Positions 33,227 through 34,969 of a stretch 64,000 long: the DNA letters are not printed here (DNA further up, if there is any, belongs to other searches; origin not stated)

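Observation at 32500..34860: AT-rich two-gene islet next to lexA: a membrane-anchored DEDDh exonuclease plus an orphan 480-aa lipoprotein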

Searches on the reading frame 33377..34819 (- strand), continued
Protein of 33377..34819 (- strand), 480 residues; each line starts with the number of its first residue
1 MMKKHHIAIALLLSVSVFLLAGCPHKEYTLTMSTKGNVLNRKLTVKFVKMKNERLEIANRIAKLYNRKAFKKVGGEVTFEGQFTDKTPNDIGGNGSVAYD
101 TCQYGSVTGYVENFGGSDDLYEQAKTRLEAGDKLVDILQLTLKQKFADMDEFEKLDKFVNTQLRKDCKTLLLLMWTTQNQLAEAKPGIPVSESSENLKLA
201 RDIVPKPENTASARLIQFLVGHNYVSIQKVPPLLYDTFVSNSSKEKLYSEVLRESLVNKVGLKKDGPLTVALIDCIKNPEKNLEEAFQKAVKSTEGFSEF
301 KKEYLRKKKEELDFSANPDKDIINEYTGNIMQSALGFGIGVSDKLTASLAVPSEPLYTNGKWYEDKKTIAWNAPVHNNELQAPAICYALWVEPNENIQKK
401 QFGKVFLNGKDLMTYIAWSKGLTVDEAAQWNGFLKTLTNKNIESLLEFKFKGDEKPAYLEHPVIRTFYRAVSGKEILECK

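Call 85: search_protein_families(library=pfam, alignment_id=A2, max_evalue=1)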
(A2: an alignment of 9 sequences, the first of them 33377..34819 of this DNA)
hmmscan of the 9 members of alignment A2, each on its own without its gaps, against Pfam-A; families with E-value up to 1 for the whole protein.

A. member 1, window:33377-34819:- (480 aa): 0 families

B. families by the number of members that match (of 9 scanned): 10 families
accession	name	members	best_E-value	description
PF24150.1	C2_SHIP1-2_first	1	0.039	SHIP1/2 first C2 domain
PF07631.16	PSD4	1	0.056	Protein of unknown function (DUF1592)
PF07138.17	AcMNPV_AC11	1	0.078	Baculovirus protein AC11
PF18407.7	GNAT_like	1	0.093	GCN5-related N-acetyltransferase like domain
PF17150.9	CHASE6_C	1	0.12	C-terminal domain of two-partite extracellular sensor domain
PF07862.16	Nif11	1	0.12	Nif11 domain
PF25118.1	EFL1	1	0.13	Elongation factor-like GTPase 1-like domain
PF00428.24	Ribosomal_60s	1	0.25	60s Acidic ribosomal protein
PF18366.7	zf_ZIC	1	0.26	Zic proteins zinc finger domain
PF08785.16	Ku_PK_bind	1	0.85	Ku C terminal domain like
